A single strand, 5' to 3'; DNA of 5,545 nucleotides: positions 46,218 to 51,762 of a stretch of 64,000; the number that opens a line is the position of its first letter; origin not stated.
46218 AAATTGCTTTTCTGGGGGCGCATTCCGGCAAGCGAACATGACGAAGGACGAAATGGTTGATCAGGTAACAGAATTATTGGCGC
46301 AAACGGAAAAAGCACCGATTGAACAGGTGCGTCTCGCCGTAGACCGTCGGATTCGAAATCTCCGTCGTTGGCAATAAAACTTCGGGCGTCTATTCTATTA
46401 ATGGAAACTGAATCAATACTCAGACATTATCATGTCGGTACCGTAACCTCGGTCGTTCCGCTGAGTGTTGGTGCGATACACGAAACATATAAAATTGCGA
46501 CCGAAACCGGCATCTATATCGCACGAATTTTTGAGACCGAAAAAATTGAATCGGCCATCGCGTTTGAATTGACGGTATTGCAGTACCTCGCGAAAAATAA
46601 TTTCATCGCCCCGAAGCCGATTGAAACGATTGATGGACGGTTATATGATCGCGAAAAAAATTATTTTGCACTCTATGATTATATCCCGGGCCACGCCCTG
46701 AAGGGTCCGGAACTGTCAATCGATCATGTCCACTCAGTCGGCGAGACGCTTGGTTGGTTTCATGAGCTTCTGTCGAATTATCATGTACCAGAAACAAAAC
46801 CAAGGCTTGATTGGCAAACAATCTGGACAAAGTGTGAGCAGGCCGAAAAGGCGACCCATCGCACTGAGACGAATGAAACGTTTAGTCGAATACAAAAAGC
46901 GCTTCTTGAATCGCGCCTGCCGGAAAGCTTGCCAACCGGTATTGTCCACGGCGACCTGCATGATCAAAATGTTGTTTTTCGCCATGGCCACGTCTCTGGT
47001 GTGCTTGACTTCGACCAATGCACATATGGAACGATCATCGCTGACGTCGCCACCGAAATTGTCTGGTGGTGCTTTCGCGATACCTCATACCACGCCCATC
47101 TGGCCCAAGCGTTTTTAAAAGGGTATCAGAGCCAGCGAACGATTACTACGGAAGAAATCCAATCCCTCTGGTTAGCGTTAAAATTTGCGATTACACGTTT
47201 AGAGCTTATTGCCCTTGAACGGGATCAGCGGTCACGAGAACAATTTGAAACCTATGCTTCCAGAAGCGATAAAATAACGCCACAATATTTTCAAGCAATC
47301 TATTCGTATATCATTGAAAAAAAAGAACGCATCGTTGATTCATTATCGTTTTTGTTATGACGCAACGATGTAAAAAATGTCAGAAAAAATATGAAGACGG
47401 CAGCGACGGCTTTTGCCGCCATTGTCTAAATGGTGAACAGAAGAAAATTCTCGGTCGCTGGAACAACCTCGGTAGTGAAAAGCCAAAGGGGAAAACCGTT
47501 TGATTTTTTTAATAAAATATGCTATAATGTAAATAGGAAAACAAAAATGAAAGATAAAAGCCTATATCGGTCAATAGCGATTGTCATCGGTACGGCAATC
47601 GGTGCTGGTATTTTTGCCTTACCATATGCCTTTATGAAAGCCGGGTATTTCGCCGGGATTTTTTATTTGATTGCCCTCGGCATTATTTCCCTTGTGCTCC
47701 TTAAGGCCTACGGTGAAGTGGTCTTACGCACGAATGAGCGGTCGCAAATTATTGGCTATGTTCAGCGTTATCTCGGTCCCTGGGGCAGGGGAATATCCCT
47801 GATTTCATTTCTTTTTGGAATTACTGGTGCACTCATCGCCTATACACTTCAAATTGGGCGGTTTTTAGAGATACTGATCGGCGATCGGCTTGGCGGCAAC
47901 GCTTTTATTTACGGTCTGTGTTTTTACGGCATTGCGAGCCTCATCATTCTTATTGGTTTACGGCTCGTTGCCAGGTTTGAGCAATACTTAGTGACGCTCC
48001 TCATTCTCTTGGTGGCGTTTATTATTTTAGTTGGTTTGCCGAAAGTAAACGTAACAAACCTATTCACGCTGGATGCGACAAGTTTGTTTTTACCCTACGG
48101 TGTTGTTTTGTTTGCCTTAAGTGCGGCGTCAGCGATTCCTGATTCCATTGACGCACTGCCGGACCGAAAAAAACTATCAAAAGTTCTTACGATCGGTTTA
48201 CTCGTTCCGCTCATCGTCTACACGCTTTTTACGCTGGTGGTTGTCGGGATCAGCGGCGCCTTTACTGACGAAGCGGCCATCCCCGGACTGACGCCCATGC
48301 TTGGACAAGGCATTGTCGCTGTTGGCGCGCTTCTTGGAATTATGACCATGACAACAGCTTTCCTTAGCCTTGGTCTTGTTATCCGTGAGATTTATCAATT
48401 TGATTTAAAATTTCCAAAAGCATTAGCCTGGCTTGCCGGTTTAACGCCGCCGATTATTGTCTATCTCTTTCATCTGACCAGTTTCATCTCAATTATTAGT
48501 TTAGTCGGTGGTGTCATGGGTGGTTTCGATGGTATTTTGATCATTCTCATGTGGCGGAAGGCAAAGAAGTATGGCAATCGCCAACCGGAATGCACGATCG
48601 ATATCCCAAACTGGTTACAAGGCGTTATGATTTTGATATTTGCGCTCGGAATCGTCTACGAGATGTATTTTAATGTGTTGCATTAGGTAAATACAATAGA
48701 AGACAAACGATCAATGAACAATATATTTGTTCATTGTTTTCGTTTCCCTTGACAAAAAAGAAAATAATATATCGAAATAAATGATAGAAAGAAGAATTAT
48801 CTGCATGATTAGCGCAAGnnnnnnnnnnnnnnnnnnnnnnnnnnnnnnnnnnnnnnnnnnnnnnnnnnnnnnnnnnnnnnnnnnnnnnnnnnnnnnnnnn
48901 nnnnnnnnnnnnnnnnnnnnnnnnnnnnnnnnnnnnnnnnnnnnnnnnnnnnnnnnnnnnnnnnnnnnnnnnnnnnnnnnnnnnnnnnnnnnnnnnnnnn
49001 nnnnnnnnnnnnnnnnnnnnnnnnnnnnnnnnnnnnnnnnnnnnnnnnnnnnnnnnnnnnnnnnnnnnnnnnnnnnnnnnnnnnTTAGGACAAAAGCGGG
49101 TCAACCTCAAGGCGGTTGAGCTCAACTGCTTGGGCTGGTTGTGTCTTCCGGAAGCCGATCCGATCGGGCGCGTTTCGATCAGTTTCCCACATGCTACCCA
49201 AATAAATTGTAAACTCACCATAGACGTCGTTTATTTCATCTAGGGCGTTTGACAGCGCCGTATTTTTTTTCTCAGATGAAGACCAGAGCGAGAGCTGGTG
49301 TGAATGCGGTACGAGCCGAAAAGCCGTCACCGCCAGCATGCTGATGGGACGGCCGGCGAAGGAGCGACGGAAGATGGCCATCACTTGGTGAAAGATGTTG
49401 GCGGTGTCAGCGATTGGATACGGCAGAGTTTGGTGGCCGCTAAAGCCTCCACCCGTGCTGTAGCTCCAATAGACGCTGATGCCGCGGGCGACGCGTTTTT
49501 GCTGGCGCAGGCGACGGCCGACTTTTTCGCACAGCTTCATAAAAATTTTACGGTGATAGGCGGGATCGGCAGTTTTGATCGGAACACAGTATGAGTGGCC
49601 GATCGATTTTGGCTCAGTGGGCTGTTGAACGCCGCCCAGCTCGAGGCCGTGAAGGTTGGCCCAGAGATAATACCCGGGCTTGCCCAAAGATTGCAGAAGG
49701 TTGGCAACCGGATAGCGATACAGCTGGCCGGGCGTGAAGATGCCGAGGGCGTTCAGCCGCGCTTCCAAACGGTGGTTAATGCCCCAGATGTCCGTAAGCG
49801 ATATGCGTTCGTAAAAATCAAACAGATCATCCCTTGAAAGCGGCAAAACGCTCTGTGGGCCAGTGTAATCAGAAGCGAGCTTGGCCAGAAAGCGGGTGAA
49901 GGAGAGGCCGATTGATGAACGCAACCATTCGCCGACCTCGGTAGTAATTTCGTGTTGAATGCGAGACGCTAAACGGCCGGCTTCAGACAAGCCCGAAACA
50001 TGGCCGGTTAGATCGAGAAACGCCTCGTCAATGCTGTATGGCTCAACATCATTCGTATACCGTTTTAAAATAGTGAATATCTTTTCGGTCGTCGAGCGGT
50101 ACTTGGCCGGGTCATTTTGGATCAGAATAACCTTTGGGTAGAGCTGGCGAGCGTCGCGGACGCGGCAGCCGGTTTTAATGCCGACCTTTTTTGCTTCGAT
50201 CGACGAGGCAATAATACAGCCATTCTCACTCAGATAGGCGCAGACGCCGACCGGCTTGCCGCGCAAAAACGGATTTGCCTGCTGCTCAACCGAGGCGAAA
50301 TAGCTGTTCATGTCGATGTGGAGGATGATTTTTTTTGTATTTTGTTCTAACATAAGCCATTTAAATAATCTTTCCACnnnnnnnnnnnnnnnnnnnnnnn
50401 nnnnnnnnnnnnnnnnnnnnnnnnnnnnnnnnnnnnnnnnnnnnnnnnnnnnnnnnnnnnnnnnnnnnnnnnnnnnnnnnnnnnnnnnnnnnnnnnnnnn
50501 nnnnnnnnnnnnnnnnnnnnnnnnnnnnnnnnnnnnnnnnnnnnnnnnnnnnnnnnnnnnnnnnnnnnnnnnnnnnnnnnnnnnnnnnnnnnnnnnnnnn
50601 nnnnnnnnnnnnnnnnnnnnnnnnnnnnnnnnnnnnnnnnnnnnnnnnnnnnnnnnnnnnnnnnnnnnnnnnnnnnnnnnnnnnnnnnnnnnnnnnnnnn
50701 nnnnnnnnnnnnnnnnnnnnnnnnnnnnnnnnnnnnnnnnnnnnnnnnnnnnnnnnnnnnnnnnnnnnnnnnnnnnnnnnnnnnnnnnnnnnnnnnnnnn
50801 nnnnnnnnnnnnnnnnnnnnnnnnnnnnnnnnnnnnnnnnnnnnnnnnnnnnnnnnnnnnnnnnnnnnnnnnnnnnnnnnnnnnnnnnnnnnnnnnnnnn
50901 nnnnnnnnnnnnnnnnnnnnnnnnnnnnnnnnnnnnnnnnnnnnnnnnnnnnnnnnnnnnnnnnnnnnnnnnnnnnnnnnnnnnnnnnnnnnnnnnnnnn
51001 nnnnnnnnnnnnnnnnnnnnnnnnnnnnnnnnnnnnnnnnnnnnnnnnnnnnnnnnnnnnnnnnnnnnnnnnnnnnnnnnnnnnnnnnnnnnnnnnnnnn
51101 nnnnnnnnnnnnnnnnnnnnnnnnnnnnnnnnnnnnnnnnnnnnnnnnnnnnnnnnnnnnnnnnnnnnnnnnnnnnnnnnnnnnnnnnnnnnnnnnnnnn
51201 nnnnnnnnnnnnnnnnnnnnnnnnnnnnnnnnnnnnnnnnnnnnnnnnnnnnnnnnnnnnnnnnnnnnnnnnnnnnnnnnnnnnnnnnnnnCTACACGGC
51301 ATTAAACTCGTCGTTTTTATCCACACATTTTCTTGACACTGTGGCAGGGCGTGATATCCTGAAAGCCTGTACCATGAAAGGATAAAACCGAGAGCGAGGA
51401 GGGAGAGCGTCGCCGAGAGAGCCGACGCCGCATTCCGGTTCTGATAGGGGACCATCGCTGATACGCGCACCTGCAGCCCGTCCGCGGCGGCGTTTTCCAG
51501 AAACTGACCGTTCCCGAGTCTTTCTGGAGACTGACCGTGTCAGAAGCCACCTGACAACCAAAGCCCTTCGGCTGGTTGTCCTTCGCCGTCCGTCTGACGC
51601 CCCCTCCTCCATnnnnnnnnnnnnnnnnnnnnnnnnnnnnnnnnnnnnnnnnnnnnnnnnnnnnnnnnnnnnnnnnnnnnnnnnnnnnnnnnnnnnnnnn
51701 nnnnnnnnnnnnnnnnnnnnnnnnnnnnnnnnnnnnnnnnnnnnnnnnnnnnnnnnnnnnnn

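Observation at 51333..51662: Promoter-to-terminator ~300-nt hairpin-rich transcript unit (candidate novel sRNA) inside the GC-rich segment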

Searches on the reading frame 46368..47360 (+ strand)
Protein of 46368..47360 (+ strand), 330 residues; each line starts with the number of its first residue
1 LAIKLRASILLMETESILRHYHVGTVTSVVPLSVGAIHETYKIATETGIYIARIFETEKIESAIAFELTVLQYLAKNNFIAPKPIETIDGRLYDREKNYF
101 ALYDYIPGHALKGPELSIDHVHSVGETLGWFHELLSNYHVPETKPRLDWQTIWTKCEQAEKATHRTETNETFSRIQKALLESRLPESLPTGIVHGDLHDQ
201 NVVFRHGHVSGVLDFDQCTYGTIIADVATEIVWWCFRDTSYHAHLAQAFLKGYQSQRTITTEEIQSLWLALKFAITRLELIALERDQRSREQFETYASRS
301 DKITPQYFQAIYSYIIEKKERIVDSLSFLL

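Call 13: search_protein_families(library=pfam, proteins=[window:46368-47360:+], max_evalue=0.01)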
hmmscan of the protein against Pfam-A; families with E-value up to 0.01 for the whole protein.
window:46368-47360:+ (330 aa): 3 families
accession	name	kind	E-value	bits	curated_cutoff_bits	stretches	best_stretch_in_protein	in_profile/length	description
PF01636.29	APH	-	1.9e-32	113.4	23.2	1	29-254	2-230/239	Phosphotransferase enzyme family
PF19974.5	TCAD9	-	1.6e-06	28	40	1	175-228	284-335/429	Ternary complex associated domain 9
PF02958.26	EcKL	-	0.0056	16.5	22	0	171-232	198-262/294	Ecdysteroid kinase-like family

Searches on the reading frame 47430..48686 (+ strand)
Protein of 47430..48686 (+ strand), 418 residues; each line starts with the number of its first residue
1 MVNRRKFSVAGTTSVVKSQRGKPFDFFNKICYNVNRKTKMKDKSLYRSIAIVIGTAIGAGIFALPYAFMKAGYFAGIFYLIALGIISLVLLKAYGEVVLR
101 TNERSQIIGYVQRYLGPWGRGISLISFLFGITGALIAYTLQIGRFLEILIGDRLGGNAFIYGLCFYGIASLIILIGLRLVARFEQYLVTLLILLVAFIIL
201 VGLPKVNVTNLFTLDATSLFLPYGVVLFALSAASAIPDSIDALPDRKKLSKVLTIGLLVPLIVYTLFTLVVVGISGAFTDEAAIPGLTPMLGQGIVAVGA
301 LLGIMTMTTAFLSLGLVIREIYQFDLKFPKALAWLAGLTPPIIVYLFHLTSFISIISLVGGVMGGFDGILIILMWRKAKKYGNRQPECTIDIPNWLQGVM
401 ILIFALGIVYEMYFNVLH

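Call 13: search_protein_families(library=pfam, proteins=[window:47430-48686:+], max_evalue=0.01)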
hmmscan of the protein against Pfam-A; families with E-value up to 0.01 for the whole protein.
window:47430-48686:+ (418 aa): 2 families
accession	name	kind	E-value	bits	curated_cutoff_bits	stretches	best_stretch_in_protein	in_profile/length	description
PF03222.19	Trp_Tyr_perm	-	1.2e-23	84.3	22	1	42-409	2-388/393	Tryptophan/tyrosine permease family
PF01490.24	Aa_trans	-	2.1e-12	46.9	25.6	1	44-318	4-292/410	Transmembrane amino acid transporter protein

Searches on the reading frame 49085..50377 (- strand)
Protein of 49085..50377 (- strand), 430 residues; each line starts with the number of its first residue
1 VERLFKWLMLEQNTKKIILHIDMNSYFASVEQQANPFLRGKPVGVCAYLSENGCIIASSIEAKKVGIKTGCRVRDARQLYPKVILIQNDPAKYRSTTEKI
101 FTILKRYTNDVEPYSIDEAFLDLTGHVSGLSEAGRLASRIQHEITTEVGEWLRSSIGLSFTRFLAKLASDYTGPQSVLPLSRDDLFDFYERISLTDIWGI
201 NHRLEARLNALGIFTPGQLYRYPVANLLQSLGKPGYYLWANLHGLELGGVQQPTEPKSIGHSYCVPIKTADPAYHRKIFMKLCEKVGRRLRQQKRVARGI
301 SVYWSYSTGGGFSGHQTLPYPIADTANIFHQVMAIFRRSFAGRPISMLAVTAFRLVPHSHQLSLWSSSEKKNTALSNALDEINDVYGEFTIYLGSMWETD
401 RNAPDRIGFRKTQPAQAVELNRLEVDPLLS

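Call 13: search_protein_families(library=pfam, proteins=[window:49085-50377:-], max_evalue=0.01)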
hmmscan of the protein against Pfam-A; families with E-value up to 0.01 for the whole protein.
window:49085-50377:- (430 aa): 3 families
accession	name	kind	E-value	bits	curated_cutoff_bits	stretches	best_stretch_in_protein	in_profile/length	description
PF00817.25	IMS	-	7.8e-42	143.1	23.2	1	21-170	1-148/148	impB/mucB/samB family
PF11799.13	IMS_C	-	1.3e-17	64.6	20.7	1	256-363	1-108/109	impB/mucB/samB family C-terminal domain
PF11798.14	IMS_HHH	-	0.00014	22.3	24.4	1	183-213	2-32/32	IMS family HHH motif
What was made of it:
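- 49085..50353 (-): dinB (Y-family DNA polymerase), divergent from U1. Pfam IMS, IMS_C and IMS_HHH (call 13).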

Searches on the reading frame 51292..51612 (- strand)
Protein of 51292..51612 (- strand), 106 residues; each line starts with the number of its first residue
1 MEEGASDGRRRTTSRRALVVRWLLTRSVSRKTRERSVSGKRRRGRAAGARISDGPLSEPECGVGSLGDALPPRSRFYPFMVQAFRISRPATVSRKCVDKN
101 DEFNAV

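Call 13: search_protein_families(library=pfam, proteins=[window:51292-51612:-], max_evalue=0.01)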
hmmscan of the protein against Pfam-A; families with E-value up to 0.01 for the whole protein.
window:51292-51612:- (106 aa): 0 families
